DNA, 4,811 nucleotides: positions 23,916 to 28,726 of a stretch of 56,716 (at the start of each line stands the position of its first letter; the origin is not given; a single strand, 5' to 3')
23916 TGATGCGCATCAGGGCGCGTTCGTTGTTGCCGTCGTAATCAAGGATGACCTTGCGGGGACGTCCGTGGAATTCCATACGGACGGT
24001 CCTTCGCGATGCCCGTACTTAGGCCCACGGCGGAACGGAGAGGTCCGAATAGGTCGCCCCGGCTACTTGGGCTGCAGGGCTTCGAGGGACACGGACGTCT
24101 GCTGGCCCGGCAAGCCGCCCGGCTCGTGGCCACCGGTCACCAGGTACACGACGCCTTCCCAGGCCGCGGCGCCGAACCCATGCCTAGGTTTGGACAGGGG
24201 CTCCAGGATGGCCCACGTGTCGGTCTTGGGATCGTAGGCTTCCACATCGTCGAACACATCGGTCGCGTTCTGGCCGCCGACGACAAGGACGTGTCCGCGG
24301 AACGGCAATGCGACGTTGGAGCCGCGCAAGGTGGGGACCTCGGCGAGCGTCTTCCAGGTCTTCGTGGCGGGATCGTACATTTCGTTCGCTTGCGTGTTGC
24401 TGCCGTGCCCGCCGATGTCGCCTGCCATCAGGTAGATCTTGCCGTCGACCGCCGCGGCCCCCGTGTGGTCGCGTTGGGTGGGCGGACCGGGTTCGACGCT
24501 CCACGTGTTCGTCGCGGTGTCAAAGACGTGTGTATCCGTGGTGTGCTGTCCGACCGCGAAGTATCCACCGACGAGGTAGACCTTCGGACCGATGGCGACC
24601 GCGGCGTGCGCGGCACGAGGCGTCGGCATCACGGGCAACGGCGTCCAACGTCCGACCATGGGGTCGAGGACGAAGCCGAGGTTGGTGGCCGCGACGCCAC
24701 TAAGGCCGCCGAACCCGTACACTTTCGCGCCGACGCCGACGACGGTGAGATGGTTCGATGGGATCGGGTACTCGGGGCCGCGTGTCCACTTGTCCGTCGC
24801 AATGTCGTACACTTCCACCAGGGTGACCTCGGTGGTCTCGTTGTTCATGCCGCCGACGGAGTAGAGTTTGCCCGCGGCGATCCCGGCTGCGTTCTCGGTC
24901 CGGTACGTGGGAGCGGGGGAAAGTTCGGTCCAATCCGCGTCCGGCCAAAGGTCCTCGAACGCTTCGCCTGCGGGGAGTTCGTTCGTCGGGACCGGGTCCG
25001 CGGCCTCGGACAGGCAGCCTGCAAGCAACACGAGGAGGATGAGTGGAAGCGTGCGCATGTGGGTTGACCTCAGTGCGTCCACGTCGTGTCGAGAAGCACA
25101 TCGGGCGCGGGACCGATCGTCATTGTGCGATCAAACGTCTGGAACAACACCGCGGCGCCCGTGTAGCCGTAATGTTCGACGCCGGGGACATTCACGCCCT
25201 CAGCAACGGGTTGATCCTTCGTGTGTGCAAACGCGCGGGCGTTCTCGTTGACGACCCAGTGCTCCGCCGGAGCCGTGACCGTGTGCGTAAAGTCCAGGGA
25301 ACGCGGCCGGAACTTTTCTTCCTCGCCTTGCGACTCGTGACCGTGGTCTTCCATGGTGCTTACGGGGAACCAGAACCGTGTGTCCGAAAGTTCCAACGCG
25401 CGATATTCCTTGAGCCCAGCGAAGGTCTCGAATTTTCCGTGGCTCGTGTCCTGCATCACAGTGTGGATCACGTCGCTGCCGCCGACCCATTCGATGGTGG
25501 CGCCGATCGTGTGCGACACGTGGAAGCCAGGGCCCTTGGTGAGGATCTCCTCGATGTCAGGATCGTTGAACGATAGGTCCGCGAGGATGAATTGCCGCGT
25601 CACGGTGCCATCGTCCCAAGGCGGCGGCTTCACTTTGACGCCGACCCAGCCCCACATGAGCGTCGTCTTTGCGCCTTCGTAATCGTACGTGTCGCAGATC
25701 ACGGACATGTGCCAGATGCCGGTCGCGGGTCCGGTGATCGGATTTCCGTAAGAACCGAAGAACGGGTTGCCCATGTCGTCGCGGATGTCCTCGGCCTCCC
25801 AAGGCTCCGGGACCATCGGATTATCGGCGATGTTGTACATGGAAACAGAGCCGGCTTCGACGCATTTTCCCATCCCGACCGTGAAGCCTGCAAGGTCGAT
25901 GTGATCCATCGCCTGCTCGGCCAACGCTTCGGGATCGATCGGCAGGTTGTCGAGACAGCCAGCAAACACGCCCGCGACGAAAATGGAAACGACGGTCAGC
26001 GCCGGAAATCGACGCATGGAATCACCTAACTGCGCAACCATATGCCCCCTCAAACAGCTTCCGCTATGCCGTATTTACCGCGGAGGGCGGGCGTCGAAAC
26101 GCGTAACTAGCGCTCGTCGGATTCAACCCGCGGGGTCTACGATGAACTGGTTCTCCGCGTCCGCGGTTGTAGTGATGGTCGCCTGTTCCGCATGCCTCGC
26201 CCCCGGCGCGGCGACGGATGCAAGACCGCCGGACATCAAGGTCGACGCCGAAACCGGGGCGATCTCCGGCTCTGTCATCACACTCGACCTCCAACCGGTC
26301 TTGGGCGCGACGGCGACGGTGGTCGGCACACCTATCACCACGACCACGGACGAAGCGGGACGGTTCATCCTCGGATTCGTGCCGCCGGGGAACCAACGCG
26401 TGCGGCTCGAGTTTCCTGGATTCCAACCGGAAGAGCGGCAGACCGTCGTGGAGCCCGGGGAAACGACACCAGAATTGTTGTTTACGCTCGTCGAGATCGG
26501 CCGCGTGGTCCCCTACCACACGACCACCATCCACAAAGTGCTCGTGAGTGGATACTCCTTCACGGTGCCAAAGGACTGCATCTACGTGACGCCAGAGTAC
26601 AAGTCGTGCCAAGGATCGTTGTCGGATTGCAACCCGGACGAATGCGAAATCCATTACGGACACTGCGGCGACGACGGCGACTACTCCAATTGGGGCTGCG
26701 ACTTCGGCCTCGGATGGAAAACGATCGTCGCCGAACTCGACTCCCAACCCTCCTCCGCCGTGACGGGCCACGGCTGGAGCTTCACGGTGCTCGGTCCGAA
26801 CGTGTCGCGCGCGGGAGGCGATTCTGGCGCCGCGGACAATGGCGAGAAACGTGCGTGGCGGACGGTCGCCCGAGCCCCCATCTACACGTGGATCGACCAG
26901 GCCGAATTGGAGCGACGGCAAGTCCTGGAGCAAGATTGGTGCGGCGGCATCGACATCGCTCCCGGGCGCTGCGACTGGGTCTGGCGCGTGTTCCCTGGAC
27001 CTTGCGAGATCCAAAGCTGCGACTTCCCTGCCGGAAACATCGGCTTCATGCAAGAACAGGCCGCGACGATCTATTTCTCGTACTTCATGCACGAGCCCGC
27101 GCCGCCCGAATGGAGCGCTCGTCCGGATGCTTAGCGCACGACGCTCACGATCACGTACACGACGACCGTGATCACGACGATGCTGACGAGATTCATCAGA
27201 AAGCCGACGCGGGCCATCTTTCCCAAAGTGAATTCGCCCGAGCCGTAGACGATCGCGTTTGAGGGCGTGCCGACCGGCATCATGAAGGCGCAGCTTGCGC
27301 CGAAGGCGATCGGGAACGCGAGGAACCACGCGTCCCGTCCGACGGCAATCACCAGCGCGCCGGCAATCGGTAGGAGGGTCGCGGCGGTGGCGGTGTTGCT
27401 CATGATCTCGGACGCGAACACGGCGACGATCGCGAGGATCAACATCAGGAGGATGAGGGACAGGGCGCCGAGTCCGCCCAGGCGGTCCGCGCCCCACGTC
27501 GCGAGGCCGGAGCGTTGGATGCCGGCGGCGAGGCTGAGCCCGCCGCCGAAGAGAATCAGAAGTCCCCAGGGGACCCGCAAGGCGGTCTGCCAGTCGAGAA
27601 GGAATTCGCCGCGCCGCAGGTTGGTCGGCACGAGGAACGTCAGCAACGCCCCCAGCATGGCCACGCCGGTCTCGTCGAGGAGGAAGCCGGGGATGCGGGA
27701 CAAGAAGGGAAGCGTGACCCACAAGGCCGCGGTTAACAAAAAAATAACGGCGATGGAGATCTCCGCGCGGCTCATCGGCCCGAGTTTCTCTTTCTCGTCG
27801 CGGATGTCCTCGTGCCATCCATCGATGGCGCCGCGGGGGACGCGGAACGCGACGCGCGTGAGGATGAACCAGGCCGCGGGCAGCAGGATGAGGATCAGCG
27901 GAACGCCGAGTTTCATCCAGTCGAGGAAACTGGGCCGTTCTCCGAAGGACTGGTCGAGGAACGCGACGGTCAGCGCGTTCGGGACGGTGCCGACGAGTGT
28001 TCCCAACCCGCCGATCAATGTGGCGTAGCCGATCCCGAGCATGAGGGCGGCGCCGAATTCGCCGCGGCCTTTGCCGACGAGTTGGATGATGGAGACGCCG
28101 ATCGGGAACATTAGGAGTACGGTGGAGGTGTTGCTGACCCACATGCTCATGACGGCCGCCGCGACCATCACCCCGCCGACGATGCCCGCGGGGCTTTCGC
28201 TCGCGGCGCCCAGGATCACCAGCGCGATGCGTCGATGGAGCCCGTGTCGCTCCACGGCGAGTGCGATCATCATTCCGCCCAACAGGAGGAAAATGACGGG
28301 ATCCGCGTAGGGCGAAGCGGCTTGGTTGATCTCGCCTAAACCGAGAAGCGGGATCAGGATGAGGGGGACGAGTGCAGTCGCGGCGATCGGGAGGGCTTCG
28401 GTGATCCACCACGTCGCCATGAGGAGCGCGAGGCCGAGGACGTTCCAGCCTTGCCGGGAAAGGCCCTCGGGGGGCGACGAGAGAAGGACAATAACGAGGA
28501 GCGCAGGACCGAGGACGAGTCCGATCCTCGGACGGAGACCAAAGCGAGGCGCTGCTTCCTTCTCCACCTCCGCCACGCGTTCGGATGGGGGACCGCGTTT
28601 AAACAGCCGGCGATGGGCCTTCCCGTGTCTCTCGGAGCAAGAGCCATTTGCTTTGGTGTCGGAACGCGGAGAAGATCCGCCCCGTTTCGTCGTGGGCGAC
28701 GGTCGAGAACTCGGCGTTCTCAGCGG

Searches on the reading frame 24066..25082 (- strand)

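Call 68: search_protein_families(library=pfam, proteins=[window:24066-25082:-], max_evalue=0.001)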
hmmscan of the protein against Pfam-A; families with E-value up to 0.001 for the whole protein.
window:24066-25082:- (339 aa): 10 families
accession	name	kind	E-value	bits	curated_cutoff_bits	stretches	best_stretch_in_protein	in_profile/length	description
PF01344.31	Kelch_1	-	2.5e-49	164.8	20.1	4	155-200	1-45/46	Kelch motif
PF24681.1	Kelch_KLHDC2_KLHL20_DRC7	-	1.1e-48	165.9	50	2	113-317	3-221/221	KLHDC2/KLHL20/DRC7 Kelch-repeats domain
PF13964.12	Kelch_6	-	1.3e-35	120.6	25.3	4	155-204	1-50/50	Kelch motif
PF25210.1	Kelch_FKB95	-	2.8e-32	112.9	70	4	106-220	30-148/268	FKB95, Kelch-repeats domain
PF07646.21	Kelch_2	-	6.3e-22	76.8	21.3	0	155-201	1-48/48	Kelch motif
PF13418.12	Kelch_4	-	6.7e-22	77.6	21.6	2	155-196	1-43/49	Galactose oxidase, central domain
PF24981.1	Beta-prop_ATRN-LZTR1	-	3.1e-19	69.8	50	1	152-319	36-220/289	Attractin/LZTR1 beta-propeller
PF13415.12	Kelch_3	-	3.1e-19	69.1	22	2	166-204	2-39/48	Galactose oxidase, central domain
PF24996.1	NANM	-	2.1e-12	47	45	0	139-221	36-124/350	N-acetylneuraminate epimerase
PF13854.13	Kelch_HCF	-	3.7e-06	26.9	113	0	116-185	198-269/345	Host cell factor, Kelch-repeats domain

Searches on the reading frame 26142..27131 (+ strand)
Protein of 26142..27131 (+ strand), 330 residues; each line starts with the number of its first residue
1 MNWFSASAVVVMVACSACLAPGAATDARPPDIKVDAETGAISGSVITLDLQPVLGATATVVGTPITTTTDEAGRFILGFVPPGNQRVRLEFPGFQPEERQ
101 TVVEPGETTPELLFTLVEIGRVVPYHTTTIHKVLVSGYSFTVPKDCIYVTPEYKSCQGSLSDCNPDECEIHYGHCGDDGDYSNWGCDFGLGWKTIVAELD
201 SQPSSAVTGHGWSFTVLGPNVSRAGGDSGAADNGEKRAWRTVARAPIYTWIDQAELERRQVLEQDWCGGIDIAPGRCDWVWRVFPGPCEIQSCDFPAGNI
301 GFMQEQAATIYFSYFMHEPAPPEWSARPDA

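Call 5: search_protein_families(library=pfam, proteins=[window:26142-27131:+], max_evalue=1)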
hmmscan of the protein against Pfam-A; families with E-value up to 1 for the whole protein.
window:26142-27131:+ (330 aa): 3 families
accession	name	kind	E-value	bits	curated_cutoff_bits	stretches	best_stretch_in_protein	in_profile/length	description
PF13620.12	CarboxypepD_reg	-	3.1e-13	50.3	32.3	1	41-116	2-81/82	Carboxypeptidase regulatory-like domain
PF13715.12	CarbopepD_reg_2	-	2.6e-08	34.2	32.2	1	41-108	1-69/88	CarboxypepD_reg-like domain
PF08308.17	PEGA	-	0.058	13.8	20.8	1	80-109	32-61/71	PEGA domain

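Call 6: search_protein_families(library=ncbifam, proteins=[window:26142-27131:+], max_evalue=1)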
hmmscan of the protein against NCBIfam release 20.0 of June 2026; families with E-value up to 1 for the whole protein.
window:26142-27131:+ (330 aa): 2 families
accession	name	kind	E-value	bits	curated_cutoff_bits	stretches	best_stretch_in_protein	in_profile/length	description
NF052345.1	S_layer_anammox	exception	5.4e-05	20.7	1400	1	15-131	1288-1406/1596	Kustd1514 family S-layer glycoprotein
TIGR04056.1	OMP_RagA_SusC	subfamily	0.0027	16.1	368.25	1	41-99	3-59/981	SusC/RagA family TonB-linked outer membrane protein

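Call 37: find_related_loci(query=A6, collection=genome_contigs, flank=8000)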
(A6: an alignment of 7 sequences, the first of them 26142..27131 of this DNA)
Query A6 (330 aa) in genome_contigs; peptide patterns used: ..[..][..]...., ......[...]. (x = any residue, [..] = any of these).
52 stretches matched a pattern; 1 encode a relative of the query (tblastn E <= 1e-3); 1 distinct loci.
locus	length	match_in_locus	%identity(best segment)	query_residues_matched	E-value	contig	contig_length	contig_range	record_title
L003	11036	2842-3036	35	167-225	1e-5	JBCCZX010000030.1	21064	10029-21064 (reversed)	MAG: Verrucomicrobiota bacterium isolate P01_F01_bin.45 k141_1858718_length_21064_cov_10.0000, whole genome shotgun sequ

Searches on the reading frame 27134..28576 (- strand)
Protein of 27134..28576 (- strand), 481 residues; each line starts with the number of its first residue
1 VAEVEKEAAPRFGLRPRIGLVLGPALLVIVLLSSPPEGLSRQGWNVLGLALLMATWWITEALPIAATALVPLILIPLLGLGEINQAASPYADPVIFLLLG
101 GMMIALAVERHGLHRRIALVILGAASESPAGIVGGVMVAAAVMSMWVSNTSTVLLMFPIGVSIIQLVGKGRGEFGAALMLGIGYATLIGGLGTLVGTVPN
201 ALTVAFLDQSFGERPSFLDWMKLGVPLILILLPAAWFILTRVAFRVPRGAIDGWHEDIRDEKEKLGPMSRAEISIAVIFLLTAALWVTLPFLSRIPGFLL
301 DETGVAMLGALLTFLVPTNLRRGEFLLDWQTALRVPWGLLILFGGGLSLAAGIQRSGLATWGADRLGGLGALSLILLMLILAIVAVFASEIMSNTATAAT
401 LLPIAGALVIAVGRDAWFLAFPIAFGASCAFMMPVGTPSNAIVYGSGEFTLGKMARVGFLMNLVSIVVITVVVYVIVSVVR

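Call 68: search_protein_families(library=pfam, proteins=[window:27134-28576:-], max_evalue=0.001)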
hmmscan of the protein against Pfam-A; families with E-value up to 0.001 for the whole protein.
window:27134-28576:- (481 aa): 2 families
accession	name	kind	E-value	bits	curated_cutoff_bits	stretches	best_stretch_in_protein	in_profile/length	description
PF00939.25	Na_sulph_symp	-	1.8e-64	218.9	27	1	22-473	9-462/472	Sodium:sulfate symporter transmembrane region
PF03600.22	CitMHS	-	8.4e-55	186.6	31.9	1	55-413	2-322/336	Citrate transporter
